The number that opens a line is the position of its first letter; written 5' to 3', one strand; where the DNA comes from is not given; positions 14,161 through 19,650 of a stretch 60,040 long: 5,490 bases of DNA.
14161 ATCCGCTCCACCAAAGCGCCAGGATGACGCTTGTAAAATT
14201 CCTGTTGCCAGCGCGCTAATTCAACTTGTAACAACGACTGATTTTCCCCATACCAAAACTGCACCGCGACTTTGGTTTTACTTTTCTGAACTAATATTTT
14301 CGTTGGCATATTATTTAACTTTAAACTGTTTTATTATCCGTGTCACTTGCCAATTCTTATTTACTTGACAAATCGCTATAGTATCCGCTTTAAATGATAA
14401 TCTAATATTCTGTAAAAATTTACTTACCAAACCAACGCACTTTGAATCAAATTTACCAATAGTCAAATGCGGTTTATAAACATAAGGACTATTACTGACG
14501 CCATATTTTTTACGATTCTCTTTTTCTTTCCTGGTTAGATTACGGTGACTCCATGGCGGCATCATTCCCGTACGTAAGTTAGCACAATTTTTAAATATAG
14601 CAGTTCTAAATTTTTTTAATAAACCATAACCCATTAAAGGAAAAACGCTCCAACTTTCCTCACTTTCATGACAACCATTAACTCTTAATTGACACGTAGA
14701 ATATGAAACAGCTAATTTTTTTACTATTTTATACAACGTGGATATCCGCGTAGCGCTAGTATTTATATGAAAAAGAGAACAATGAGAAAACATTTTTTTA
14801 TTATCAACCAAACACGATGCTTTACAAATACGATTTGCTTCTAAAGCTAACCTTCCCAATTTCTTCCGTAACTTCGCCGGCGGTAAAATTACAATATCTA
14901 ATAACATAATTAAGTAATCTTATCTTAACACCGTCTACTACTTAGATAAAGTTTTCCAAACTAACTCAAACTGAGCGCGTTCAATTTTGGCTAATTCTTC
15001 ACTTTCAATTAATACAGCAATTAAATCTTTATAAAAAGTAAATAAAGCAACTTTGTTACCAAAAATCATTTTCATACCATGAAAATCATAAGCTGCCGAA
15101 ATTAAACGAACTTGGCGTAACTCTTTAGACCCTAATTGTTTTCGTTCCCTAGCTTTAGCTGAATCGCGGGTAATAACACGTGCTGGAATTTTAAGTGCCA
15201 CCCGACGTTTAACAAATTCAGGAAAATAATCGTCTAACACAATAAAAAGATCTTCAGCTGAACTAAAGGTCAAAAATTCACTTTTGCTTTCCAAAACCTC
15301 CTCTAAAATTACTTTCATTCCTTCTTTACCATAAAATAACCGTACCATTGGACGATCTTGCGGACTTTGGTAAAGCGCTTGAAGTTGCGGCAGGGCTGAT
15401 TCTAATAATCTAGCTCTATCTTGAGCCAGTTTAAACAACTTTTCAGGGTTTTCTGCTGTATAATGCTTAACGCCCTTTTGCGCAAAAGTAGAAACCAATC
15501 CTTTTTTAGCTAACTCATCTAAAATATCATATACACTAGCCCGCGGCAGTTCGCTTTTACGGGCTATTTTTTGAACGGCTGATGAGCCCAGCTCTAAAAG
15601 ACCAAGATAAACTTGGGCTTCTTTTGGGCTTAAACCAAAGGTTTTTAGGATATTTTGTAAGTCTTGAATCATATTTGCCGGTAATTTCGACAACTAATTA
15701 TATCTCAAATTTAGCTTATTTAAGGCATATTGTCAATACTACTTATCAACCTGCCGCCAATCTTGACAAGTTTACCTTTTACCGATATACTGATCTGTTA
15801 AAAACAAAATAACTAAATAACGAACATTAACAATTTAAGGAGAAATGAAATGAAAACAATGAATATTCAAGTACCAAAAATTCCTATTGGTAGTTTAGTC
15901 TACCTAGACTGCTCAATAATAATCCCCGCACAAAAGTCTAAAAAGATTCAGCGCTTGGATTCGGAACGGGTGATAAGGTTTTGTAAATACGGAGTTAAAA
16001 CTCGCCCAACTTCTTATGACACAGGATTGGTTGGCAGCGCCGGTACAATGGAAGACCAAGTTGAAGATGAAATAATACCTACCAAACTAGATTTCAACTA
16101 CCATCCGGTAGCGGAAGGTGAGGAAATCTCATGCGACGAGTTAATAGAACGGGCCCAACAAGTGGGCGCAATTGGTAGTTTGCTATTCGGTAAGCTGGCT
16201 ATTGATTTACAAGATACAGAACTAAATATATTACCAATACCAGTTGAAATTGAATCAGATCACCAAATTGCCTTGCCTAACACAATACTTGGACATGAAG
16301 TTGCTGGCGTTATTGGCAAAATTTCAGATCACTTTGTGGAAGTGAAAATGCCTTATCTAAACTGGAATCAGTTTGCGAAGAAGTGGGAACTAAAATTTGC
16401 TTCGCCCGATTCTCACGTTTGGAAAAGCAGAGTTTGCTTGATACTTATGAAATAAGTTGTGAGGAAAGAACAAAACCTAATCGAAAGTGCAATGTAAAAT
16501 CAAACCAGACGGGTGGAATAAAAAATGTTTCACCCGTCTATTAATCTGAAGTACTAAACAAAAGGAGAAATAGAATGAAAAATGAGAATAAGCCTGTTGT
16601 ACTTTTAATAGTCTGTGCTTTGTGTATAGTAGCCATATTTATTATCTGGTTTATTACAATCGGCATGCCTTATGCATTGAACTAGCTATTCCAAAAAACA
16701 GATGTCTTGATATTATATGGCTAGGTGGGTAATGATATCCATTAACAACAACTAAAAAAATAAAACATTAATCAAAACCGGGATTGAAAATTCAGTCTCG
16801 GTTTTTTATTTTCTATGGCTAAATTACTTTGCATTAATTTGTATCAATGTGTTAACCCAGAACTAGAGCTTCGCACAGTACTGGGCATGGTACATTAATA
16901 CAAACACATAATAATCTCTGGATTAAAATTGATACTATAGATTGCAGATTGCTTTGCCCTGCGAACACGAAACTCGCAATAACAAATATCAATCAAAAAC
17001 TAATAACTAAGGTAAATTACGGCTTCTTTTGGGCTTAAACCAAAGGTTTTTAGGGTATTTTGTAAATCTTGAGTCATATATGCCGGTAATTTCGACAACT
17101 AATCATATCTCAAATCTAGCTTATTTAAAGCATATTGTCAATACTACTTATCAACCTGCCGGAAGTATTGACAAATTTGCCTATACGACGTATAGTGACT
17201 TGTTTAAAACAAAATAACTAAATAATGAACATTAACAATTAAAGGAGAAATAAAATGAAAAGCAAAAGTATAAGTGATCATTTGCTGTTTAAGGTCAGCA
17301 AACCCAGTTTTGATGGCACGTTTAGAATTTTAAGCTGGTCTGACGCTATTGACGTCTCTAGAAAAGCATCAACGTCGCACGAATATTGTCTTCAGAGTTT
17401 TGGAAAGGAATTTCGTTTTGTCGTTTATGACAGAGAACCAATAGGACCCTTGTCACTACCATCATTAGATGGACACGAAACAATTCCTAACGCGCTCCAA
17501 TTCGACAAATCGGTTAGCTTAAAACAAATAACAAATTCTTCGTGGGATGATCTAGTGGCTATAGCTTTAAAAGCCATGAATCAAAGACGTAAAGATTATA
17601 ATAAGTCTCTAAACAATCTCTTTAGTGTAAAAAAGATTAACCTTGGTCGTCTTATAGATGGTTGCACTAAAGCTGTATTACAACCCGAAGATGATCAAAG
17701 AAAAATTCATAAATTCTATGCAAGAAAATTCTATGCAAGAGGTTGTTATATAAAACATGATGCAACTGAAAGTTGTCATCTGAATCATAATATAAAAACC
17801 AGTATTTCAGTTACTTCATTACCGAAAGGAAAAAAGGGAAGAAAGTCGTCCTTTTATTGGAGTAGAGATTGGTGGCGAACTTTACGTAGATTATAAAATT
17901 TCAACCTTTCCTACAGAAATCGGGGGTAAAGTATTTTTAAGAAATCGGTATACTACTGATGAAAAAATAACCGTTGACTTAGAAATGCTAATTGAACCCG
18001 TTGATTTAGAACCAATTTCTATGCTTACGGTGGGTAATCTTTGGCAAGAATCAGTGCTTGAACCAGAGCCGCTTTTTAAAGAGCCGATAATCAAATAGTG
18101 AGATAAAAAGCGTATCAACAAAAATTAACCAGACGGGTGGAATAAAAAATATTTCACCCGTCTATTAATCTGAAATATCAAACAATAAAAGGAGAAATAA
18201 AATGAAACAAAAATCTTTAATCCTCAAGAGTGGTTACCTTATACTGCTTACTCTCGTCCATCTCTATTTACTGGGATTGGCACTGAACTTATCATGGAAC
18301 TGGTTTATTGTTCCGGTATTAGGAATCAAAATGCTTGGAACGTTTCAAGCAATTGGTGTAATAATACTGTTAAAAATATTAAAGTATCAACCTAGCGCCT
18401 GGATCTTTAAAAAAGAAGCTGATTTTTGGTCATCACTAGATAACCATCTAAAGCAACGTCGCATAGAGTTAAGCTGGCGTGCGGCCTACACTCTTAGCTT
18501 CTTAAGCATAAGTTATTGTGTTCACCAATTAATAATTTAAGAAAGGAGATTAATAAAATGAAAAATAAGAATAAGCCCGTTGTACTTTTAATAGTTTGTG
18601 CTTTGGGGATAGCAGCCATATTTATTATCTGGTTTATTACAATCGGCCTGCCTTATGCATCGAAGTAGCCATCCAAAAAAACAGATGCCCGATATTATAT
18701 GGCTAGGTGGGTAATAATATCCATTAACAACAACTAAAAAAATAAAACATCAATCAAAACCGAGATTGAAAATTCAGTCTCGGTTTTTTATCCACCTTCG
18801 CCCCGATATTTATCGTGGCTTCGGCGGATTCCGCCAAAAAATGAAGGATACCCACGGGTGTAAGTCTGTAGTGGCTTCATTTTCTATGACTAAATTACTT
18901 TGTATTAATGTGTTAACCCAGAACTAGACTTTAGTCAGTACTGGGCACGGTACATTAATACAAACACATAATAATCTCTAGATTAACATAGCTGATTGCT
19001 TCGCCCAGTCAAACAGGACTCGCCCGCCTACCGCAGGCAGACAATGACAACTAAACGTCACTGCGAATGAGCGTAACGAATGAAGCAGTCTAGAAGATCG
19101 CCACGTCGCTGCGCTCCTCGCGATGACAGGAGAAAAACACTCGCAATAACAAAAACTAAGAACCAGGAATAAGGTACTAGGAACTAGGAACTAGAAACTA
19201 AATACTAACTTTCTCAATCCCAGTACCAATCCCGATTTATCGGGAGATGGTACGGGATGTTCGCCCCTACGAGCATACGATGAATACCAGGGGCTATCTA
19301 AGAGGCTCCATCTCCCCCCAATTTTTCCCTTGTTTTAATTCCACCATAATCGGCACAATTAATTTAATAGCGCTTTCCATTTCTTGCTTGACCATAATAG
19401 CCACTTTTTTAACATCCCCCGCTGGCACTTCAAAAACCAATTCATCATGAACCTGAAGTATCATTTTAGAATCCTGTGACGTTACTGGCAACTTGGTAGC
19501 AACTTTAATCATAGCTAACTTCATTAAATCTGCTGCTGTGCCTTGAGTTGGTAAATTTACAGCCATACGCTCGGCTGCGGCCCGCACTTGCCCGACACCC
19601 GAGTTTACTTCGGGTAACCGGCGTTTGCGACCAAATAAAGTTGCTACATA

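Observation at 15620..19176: Tandem TrmB-headed cassette locus: conserved promoter, hairpin, peptide and terminator flanks around unrelated ORFs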

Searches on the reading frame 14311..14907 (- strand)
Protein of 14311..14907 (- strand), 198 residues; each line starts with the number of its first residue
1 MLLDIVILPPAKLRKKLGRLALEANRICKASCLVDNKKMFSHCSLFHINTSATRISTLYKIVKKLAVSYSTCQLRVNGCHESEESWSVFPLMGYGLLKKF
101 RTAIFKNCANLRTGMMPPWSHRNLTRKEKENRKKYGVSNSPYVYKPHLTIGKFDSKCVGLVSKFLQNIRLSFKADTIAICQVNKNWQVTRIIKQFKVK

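Call 7: search_protein_families(library=pfam, proteins=[window:14311-14907:-], max_evalue=1)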
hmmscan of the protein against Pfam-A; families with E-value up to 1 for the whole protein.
window:14311-14907:- (198 aa): 2 families
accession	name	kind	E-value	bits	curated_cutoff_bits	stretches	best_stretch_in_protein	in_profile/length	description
PF11036.13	YqgB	-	0.011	15.9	24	1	93-111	21-39/43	Virulence promoting factor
PF16435.11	DUF5032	-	0.052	13.3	25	1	23-83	10-69/259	Domain of unknown function (DUF5032)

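Call 36: search_protein_families(library=padloc, proteins=[window:14311-14907:-], max_evalue=1)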
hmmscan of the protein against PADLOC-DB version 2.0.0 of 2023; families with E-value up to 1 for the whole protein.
window:14311-14907:- (198 aa): 0 families

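Call 37: search_protein_families(library=phrogs, proteins=[window:14311-14907:-], max_evalue=1)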
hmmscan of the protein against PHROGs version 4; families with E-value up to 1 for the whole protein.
window:14311-14907:- (198 aa): 0 families

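Call 100: search_protein_families(library=ncbifam, proteins=[window:14311-14907:-], max_evalue=0.1)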
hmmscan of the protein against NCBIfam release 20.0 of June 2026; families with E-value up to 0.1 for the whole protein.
window:14311-14907:- (198 aa): 4 families
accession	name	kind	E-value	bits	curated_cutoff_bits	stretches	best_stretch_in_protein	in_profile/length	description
TIGR02258.1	2_5_ligase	equivalog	0.0038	17.1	65.7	1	121-181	98-162/180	RNA 2',3'-cyclic phosphodiesterase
NF033844.1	small_YqgB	equivalog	0.056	13.4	35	0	94-109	22-37/40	acid stress response protein YqgB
NF007271.0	PRK09726.1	equivalog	0.065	13.2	79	0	43-77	42-76/88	type II toxin-antitoxin system antitoxin HipB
TIGR02159.1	PA_CoA_Oxy4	equivalog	0.079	13.2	108.15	0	107-143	58-94/146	1,2-phenylacetyl-CoA epoxidase subunit PaaD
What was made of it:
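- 14311..14907 (-): Flank: 198-aa 2H/LigT-like gene (holA side). Weak 2',5'-ligase NCBIfam hit (call 100).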

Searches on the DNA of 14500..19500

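Call 5: search_rna_families(source=window, start=14500, end=19500, threshold=evalue, max_evalue=1)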
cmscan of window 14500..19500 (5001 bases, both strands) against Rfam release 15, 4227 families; matches with E-value up to 1: 0.
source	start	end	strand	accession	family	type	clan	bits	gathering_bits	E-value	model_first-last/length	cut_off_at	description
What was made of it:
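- On Integron: No Rfam attC or other match (call 5).
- On Type I toxin-antitoxin: No Rfam family matches (call 5).
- Tried and rejected: No match (call 5).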
